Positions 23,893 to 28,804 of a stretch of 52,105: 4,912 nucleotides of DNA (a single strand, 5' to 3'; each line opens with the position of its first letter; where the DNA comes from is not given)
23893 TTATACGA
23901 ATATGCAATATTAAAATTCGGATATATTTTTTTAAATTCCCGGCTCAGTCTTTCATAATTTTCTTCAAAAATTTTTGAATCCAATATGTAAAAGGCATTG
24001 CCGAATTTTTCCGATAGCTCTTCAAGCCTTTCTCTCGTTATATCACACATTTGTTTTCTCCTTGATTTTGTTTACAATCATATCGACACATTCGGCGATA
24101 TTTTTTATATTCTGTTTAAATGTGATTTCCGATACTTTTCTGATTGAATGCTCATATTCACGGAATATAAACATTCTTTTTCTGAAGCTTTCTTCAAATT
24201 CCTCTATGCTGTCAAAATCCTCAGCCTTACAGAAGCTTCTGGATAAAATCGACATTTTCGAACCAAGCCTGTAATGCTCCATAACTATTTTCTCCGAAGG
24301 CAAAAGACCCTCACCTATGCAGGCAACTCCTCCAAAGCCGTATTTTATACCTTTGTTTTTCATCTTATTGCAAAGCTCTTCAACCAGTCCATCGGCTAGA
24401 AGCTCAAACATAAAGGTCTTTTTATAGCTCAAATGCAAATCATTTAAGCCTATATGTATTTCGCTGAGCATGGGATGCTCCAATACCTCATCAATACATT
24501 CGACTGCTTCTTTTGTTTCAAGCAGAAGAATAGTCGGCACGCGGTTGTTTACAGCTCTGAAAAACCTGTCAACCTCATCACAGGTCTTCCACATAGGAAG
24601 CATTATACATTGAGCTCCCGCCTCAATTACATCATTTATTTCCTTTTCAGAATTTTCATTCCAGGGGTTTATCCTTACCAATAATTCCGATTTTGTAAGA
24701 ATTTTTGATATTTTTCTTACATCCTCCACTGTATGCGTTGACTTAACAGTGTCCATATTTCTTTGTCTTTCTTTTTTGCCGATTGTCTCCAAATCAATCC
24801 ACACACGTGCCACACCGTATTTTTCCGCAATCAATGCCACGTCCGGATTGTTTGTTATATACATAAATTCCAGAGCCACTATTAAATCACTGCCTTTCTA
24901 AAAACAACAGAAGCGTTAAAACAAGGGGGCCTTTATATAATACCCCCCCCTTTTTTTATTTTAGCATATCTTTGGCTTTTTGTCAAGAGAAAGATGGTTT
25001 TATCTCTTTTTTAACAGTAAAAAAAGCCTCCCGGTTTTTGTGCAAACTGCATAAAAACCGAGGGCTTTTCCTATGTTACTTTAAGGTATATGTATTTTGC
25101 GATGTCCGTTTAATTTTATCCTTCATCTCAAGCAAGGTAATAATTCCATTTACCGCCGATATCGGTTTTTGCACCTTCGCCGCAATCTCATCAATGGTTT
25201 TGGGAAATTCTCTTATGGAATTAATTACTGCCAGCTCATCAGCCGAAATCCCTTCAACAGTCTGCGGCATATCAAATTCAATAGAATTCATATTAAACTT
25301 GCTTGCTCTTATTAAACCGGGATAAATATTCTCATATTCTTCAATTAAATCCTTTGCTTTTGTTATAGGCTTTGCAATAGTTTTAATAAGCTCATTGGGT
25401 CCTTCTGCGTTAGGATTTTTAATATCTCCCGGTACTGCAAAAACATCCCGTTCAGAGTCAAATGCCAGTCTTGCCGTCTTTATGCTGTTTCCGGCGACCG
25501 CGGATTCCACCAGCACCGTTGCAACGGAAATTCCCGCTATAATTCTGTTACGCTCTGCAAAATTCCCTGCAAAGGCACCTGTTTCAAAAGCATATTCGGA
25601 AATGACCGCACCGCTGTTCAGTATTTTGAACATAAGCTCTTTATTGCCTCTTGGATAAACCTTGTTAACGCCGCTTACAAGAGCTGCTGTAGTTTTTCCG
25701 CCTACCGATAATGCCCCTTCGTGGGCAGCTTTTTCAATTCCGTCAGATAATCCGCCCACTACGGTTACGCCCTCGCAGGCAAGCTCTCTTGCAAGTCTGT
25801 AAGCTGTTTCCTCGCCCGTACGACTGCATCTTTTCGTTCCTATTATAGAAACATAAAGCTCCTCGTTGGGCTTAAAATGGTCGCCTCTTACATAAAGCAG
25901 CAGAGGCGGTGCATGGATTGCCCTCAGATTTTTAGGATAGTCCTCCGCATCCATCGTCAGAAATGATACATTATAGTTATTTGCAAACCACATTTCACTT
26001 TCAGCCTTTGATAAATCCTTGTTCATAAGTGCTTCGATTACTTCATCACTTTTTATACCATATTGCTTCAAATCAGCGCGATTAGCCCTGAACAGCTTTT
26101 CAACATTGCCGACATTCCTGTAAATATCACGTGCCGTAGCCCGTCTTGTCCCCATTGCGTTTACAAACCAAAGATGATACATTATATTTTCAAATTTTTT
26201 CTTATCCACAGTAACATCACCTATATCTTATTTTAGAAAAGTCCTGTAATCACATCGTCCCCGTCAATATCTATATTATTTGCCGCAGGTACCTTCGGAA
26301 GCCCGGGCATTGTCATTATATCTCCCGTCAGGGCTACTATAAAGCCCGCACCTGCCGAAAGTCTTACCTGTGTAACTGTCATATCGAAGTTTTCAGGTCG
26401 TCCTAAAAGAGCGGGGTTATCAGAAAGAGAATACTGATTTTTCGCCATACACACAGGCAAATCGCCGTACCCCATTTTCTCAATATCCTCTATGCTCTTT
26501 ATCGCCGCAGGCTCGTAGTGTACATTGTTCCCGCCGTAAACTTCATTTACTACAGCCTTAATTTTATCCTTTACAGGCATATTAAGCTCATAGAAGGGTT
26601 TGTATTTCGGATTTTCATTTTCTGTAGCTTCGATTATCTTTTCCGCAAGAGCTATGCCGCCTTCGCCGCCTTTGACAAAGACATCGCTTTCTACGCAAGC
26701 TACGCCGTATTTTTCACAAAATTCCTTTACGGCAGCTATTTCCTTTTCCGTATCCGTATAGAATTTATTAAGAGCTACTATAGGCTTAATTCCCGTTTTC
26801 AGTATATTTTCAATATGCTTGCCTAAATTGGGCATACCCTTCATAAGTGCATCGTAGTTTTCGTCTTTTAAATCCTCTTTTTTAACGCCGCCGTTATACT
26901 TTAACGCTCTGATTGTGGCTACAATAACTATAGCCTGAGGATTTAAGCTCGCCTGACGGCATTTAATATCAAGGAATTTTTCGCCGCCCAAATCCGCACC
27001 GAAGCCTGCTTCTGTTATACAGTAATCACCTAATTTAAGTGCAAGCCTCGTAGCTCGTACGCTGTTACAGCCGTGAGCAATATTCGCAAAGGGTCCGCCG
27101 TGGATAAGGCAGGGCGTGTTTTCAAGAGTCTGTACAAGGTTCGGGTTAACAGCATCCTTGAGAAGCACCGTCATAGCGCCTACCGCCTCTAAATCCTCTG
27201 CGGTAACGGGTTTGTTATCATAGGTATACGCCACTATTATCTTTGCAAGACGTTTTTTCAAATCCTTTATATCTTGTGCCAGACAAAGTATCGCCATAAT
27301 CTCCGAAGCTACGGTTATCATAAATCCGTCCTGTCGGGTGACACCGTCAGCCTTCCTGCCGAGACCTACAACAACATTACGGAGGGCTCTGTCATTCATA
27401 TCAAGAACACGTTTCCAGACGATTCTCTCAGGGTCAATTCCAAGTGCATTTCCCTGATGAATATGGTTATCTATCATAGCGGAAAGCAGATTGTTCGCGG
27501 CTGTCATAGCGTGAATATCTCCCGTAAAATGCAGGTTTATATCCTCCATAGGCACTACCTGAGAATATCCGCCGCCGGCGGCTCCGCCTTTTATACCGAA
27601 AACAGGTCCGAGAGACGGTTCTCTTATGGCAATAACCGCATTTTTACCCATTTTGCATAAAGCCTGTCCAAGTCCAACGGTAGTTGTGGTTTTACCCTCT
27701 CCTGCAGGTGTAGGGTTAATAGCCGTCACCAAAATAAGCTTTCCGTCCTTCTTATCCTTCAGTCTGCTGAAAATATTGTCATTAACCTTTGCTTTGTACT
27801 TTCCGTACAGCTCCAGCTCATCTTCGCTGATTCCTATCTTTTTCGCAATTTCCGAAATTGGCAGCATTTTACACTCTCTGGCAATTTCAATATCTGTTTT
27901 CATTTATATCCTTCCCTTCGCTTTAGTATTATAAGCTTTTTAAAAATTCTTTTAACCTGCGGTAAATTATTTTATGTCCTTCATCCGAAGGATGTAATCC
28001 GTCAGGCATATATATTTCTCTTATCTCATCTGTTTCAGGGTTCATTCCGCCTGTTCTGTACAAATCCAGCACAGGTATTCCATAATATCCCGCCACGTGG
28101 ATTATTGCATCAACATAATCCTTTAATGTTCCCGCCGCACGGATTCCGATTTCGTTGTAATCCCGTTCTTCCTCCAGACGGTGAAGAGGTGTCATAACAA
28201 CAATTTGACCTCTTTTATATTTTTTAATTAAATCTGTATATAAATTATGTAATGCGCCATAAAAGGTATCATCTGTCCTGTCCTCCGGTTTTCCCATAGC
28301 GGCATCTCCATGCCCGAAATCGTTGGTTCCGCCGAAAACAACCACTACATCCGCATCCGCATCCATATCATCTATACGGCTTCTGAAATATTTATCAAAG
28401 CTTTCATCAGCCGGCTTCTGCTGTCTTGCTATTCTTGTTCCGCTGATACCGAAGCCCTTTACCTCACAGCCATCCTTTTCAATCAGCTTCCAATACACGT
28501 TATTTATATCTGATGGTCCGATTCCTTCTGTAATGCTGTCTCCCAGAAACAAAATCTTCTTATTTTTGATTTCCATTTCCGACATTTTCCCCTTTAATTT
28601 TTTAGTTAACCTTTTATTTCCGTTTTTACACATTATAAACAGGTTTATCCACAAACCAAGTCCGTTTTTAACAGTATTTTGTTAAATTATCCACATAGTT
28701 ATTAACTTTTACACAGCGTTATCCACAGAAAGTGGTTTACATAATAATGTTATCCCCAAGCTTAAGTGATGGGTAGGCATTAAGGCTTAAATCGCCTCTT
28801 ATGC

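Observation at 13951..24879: Aldolase, class IV aminotransferase, fold-III decarboxylase and ATP-grasp: a candidate pathway making an amine and ligating it to a uronic acid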

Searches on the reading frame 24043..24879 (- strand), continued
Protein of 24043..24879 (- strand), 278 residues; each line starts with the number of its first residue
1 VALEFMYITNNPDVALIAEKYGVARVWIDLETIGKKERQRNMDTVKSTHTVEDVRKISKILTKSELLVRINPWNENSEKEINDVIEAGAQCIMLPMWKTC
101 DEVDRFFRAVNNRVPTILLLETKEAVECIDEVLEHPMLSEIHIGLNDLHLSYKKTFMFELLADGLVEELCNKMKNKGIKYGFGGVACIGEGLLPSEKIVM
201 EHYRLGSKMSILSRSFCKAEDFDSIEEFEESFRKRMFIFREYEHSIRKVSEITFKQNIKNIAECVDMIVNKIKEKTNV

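Call 82: search_protein_families(library=ncbifam, proteins=[L088:13159-14976:+, L088:11678-13153:+], max_evalue=0.00001)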
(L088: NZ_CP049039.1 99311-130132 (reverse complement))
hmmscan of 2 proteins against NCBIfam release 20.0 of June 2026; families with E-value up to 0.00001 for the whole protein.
L088:13159-14976:+ (605 aa): 9 families
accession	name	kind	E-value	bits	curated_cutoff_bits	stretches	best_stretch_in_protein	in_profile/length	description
TIGR03108.1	eps_aminotran_1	hypoth_equivalog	7e-159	530.4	816.9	2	1-378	1-378/628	XrtA/PEP-CTERM system amidotransferase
TIGR01536.1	asn_synth_AEB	equivalog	9.6e-129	430.7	267.1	1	2-525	1-517/517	asparagine synthase (glutamine-hydrolyzing)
TIGR03104.1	trio_amidotrans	equivalog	8.3e-113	377.6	570.1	1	1-589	1-586/589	N-acetylglutaminylglutamine amidotransferase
NF006949.0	PRK09431.1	equivalog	3.8e-82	276.6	499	3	1-173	1-171/554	asparagine synthase B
NF033535.1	lass_lactam_cya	exception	1.7e-67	228.5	525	2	1-383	1-389/668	lasso peptide isopeptide bond-forming cyclase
NF033561.1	macrolact_Ik_Al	subfamily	1.3e-27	96.7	300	1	110-590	69-556/561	albusnodin/ikarugamycin family macrolactam cyclase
TIGR01134.1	purF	equivalog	4.1e-10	39.6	350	1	58-174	82-205/432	amidophosphoribosyltransferase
NF001484.0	PRK00331.1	subfamily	1.5e-09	36.9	381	1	61-170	86-201/601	isomerizing glutamine--fructose-6-phosphate transaminase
TIGR01135.1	glmS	equivalog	1.6e-09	36.8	418.05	1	61-172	85-202/607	glutamine--fructose-6-phosphate transaminase (isomerizing)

L088:11678-13153:+ (491 aa): 8 families
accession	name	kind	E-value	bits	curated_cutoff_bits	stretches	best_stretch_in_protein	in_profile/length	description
TIGR04181.1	NHT_00031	hypoth_equivalog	1.7e-96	323.2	420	1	115-468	1-358/359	LegC family aminotransferase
TIGR03588.1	PseC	equivalog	4.8e-69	233.1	423.5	1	120-485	7-377/380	UDP-4-amino-4,6-dideoxy-N-acetyl-beta-L-altrosamine transaminase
NF008658.2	PRK11658.1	equivalog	1.6e-45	155.4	631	1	115-488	5-377/379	UDP-4-amino-4-deoxy-L-arabinose aminotransferase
TIGR04427.1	PLP_DesI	equivalog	1.7e-44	152.5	650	1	129-491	37-386/390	dTDP-4-dehydro-6-deoxyglucose aminotransferase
NF008687.0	PRK11706.1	equivalog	3.8e-42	144.4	375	1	114-485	1-371/375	dTDP-4-amino-4,6-dideoxygalactose transaminase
TIGR02379.1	ECA_wecE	subfamily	5.8e-35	120.7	434.85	1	119-481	7-368/376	dTDP-4-amino-4,6-dideoxy-D-glucose transaminase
NF011936.0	PRK15407.1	equivalog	3.3e-34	118.3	423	1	115-330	37-253/440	lipopolysaccharide biosynthesis protein RfbH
TIGR00393.1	kpsF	subfamily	1.4e-08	34.7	203.7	1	7-106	168-267/268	KpsF/GutQ family sugar-phosphate isomerase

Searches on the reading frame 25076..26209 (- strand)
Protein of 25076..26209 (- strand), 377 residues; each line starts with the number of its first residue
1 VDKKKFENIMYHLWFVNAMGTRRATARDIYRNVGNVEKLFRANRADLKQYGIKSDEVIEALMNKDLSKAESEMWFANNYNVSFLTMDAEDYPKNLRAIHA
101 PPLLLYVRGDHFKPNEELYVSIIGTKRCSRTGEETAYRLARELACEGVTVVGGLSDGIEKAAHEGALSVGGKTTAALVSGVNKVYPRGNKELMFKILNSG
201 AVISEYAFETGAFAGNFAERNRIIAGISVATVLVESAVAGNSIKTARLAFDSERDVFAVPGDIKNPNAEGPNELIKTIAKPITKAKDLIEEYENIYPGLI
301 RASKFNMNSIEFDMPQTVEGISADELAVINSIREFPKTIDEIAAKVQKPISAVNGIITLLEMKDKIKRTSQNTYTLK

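Call 4: search_protein_families(library=pfam, proteins=[window:25076-26209:-])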
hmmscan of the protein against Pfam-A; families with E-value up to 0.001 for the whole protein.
window:25076-26209:- (377 aa): 3 families
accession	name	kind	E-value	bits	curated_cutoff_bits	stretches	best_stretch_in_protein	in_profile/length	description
PF02481.21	DNA_processg_A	-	5.2e-59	199.4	29.6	1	77-283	3-211/212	DNA recombination-mediator protein A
PF17782.7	DprA_WH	-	6.4e-06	26.6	22.9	1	316-369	5-58/61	DprA winged helix domain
PF18306.6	LDcluster4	-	1.2e-05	25.4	26.3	1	118-173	2-58/151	SLOG cluster4 family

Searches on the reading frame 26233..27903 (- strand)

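Call 4: search_protein_families(library=pfam, proteins=[window:26233-27903:-])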
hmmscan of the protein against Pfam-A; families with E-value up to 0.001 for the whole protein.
window:26233-27903:- (556 aa): 1 family
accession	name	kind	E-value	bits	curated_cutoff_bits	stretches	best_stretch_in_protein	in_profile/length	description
PF01268.25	FTHFS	-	3.1e-274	910.8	27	1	2-556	1-556/556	Formate--tetrahydrofolate ligase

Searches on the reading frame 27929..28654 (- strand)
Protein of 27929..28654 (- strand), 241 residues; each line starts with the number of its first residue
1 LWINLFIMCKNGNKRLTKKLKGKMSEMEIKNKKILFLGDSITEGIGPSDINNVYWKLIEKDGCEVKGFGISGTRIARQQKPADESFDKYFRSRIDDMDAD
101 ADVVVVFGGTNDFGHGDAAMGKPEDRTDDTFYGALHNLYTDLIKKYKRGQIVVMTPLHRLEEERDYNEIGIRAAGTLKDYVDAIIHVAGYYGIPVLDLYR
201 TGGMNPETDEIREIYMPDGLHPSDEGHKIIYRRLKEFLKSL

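Call 4: search_protein_families(library=pfam, proteins=[window:27929-28654:-])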
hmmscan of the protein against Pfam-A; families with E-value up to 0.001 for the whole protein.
window:27929-28654:- (241 aa): 2 families
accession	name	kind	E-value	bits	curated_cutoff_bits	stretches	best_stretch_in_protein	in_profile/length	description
PF13472.12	Lipase_GDSL_2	-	6.7e-24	85.8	32.9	1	36-229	1-178/178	GDSL-like Lipase/Acylhydrolase family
PF00657.28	Lipase_GDSL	-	5.1e-16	59.9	23.6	1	34-233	1-207/208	GDSL-like Lipase/Acylhydrolase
